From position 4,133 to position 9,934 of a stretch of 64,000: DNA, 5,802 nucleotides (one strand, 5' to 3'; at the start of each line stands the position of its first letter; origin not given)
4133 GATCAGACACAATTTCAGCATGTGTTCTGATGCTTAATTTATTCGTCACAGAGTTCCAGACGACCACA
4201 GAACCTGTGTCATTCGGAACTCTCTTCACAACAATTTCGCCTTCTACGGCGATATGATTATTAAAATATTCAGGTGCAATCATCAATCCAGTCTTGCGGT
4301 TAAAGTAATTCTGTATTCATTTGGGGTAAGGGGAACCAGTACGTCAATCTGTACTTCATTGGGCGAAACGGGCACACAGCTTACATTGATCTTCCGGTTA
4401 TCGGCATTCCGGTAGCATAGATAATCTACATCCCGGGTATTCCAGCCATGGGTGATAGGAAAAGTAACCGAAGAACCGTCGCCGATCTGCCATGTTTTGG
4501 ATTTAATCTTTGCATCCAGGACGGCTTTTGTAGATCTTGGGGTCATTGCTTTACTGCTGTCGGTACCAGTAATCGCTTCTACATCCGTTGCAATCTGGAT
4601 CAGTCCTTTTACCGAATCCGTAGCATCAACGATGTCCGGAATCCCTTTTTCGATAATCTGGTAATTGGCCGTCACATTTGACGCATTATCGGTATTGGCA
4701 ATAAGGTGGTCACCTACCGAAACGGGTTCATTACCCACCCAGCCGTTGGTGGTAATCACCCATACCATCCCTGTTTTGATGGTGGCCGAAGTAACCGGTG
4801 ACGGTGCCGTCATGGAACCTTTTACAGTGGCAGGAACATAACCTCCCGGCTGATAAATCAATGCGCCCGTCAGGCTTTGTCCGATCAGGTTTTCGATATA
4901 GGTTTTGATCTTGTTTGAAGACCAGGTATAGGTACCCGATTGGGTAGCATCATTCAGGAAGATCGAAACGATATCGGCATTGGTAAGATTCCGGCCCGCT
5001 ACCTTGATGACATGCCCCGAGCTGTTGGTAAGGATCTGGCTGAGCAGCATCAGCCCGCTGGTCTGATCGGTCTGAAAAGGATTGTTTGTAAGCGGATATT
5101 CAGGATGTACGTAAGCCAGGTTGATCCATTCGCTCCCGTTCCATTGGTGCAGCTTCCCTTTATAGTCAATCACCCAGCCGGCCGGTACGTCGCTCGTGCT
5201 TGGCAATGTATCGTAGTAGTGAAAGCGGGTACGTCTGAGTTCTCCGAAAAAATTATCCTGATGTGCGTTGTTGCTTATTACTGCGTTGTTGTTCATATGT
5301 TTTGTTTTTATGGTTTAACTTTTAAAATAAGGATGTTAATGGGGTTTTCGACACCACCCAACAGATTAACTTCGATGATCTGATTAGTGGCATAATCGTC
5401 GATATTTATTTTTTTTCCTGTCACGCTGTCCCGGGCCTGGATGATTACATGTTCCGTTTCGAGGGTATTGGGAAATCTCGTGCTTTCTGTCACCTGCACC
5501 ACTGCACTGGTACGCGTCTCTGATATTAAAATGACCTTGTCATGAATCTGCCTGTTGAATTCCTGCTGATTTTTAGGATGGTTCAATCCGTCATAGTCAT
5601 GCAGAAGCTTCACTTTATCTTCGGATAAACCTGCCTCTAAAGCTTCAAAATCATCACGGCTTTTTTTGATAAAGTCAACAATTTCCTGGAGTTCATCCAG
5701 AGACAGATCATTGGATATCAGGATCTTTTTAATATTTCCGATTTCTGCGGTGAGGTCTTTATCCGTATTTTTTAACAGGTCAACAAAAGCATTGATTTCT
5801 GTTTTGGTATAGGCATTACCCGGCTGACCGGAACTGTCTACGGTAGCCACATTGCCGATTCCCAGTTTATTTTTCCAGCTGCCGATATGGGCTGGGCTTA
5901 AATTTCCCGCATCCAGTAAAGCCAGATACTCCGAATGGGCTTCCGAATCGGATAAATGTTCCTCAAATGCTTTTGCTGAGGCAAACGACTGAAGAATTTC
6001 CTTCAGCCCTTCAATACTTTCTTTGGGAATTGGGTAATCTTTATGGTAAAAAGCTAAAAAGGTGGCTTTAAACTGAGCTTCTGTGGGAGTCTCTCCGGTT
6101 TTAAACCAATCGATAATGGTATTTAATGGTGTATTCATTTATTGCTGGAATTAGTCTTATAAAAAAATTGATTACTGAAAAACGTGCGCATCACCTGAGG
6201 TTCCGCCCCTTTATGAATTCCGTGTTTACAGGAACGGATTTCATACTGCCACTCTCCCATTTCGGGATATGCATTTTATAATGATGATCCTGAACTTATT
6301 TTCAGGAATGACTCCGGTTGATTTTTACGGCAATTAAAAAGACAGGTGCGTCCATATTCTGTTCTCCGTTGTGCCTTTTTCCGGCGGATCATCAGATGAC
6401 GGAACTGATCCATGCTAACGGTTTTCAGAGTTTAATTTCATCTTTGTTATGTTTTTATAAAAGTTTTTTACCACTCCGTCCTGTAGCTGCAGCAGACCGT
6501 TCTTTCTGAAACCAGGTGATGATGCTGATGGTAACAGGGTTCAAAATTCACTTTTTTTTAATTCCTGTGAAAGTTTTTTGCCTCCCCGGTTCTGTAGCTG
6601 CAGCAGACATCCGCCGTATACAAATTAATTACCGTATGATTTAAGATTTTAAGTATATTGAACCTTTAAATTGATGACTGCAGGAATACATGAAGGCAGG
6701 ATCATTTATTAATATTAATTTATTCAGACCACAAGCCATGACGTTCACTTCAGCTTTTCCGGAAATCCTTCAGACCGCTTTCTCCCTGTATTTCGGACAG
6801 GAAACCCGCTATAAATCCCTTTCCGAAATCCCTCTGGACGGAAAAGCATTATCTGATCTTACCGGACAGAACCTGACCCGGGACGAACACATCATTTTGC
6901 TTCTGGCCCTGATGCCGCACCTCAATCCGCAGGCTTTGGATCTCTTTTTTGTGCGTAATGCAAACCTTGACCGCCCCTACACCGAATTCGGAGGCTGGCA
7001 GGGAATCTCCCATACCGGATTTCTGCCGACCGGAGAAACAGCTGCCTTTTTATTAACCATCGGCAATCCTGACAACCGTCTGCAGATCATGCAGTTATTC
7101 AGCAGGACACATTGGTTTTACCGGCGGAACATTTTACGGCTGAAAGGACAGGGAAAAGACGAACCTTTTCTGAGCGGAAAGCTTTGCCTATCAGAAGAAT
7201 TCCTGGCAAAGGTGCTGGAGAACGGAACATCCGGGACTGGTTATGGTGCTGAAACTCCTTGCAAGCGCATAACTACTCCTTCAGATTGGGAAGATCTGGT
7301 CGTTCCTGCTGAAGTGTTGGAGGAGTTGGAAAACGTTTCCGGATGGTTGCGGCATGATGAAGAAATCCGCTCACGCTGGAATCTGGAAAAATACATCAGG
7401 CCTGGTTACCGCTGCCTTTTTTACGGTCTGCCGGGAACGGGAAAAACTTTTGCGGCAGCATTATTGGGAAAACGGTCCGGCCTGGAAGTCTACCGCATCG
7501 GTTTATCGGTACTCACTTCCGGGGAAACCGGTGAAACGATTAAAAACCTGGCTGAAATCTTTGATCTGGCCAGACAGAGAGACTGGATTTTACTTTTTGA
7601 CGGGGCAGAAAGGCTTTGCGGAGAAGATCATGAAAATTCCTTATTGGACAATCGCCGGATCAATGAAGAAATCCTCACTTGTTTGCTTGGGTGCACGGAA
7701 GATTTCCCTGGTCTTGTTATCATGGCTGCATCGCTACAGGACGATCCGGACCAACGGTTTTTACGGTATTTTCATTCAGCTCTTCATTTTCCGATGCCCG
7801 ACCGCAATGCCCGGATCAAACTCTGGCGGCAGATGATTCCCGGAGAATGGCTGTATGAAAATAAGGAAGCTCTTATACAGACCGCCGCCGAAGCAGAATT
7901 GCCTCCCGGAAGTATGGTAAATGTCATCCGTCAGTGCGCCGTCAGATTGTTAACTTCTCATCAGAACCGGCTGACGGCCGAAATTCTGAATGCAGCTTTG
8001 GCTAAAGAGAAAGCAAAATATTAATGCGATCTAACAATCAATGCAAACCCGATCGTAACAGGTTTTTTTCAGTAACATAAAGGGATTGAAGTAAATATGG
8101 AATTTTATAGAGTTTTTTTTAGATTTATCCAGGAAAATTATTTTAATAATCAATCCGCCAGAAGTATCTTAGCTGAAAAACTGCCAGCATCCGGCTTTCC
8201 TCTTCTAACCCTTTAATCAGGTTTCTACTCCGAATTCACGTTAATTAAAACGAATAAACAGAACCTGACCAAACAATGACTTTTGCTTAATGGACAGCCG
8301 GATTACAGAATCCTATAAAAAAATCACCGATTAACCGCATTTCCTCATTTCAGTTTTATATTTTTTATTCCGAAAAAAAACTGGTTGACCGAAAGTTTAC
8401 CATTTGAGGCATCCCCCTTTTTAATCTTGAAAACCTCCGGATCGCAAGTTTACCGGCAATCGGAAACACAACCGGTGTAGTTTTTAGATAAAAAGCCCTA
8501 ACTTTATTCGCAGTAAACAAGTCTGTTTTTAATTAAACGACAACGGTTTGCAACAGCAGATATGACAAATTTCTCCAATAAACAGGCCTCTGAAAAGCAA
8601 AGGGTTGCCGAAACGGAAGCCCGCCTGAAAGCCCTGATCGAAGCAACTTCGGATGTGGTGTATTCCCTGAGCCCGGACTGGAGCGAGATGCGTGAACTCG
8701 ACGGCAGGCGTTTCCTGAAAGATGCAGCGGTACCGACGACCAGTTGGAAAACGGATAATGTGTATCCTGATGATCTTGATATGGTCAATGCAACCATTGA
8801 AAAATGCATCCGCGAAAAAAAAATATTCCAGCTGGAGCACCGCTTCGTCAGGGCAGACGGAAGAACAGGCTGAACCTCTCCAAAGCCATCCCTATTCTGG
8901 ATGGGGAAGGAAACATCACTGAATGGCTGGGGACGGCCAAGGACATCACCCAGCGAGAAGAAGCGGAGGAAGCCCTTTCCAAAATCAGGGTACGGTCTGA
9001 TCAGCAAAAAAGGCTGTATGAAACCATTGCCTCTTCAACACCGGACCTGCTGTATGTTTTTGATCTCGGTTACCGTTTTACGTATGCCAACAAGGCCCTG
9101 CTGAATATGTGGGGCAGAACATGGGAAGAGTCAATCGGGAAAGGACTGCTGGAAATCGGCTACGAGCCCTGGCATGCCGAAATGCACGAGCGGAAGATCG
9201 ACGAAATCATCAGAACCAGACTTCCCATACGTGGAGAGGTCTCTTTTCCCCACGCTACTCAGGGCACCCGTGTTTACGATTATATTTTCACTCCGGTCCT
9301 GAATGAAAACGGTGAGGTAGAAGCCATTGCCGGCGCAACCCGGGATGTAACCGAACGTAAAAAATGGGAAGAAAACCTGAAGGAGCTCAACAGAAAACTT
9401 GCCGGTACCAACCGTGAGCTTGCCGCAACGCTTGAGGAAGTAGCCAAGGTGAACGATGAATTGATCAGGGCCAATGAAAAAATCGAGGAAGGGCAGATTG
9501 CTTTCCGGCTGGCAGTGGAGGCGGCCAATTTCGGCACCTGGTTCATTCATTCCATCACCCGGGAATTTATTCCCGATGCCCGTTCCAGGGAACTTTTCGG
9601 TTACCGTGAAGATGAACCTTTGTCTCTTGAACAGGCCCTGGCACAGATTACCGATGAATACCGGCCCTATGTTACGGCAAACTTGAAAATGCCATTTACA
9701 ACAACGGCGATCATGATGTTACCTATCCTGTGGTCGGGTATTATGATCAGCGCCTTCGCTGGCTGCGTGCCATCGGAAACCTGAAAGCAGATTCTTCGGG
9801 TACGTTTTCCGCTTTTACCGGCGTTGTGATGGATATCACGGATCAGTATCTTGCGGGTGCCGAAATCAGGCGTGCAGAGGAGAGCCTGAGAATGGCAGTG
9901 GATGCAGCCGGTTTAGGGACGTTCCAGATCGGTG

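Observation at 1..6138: Array of three translationally coupled tail-fibre / adhesin-like genes, ending in a protein of more than 1,400 aa built from a novel repeat module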

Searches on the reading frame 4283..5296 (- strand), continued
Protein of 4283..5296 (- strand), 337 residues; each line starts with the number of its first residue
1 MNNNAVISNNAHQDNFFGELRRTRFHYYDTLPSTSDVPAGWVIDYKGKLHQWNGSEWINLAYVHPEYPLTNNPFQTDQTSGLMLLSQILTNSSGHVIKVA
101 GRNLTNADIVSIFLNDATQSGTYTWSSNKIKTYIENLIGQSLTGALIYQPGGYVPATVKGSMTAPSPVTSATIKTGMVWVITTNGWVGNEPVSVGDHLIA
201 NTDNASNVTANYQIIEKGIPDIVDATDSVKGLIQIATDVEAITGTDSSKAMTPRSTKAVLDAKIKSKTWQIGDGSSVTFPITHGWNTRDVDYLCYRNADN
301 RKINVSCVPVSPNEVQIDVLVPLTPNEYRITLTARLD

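Call 110: search_dna_similar(query=L002:5476-6780:+, collection=phages, mode=protein, max_evalue=0.00001, max_rows=12)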
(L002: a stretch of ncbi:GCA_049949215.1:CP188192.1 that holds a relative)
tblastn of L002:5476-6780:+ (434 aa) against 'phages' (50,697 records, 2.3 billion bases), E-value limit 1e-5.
Records with a match: 82; places in all: 89; records where one place covers at least 80% of the query: 0.
Best place of each record, by identity: <60% 82.
By first word of the organism name: Pseudomonas 13; Rhodobacter 11; Bacteriophage 9; Bacillus 7; Sulfolobus 5; Stenotrophomonas 4; Listeria 4; Acidianus 4; Paenibacillus 4; Rhizobium 3; and 12 more.
By host as written in the record: - 18; Rhodobacter capsulatus YW1 11; Pseudomonas aeruginosa PAO1 5; Stenotrophomonas maltophilia 4; Listeria monocytogenes 4; Pseudomonas aeruginosa 4; Bacillus subtilis 4; Staphylococcus aureus 2; and 23 more.
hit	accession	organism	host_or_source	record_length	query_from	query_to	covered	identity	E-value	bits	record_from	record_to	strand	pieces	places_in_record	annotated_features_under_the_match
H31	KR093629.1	Moraxella phage Mcat5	Moraxella catarrhalis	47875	187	396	48%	34.6%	6e-26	116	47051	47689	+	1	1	hypothetical protein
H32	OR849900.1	Staphylococcus phage SA 1298 Kay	Staphylococcus aureus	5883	182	408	52%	30.1%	2e-13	79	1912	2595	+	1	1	record has no annotation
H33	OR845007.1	Staphylococcus phage SA 1306 Kay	Staphylococcus aureus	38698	182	408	52%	30.1%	2e-13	79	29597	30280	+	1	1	record has no annotation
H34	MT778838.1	Rhizobium phage V1VFA-S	-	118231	224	424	46%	32.0%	2e-14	81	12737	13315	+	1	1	AAA family ATPase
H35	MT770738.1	Rhizobium phage B1VFA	Rhizobium leguminosarum VF39SM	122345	224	424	46%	31.5%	5e-14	81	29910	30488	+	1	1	AAA family ATPase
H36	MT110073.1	Stenotrophomonas phage vB_SmaS_DLP_3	Stenotrophomonas maltophilia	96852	165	431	62%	23.6%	5e-7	58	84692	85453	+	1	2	hypothetical protein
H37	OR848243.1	Listeria phage LM 4-14-1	Listeria monocytogenes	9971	185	401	50%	28.8%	3e-13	78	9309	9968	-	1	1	record has no annotation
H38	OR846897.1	Listeria phage LM 4-11-1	Listeria monocytogenes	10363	185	401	50%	28.8%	4e-13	77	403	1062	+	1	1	record has no annotation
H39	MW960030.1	Rhizobium phage RHph_X66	R. phaseoli sv. phaseoli INC 2-5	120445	224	424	46%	31.0%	1e-14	83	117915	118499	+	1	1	ATPase domain-containing protein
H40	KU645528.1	Acidianus tailed spindle virus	Acidianus sp. CHAS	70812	182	403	51%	27.4%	1e-14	82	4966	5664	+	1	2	AAA+ ATPase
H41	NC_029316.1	Acidianus tailed spindle virus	Acidianus sp. CHAS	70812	182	403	51%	27.4%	1e-14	82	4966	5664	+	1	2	AAA+ ATPase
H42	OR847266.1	Listeria phage LM 4-11-1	Listeria monocytogenes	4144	176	401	52%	26.9%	1e-12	76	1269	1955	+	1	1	record has no annotation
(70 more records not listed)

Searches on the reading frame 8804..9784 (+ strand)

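Call 8: search_protein_families(library=pfam, proteins=[window:8804-9784:+], max_evalue=0.01)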
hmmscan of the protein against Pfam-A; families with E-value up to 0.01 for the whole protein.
window:8804-9784:+ (326 aa): 5 families
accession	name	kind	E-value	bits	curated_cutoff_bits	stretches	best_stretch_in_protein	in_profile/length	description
PF08448.16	PAS_4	-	5.3e-17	62.5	23.1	1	78-186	3-109/110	PAS fold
PF13426.13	PAS_9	-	7e-11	42.8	27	1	90-184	11-103/103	PAS domain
PF00989.32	PAS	-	4.5e-08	33.5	22.6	1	71-182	2-113/113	PAS fold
PF08447.18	PAS_3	-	1.2e-06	29.1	25.6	1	93-177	2-87/89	PAS fold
PF13188.13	PAS_8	-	1.8e-06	28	21.8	1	71-116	2-47/65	PAS domain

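Call 9: search_protein_families(library=phrogs, proteins=[window:8804-9784:+], max_evalue=0.01)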
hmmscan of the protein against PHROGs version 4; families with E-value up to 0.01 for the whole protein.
window:8804-9784:+ (326 aa): 0 families
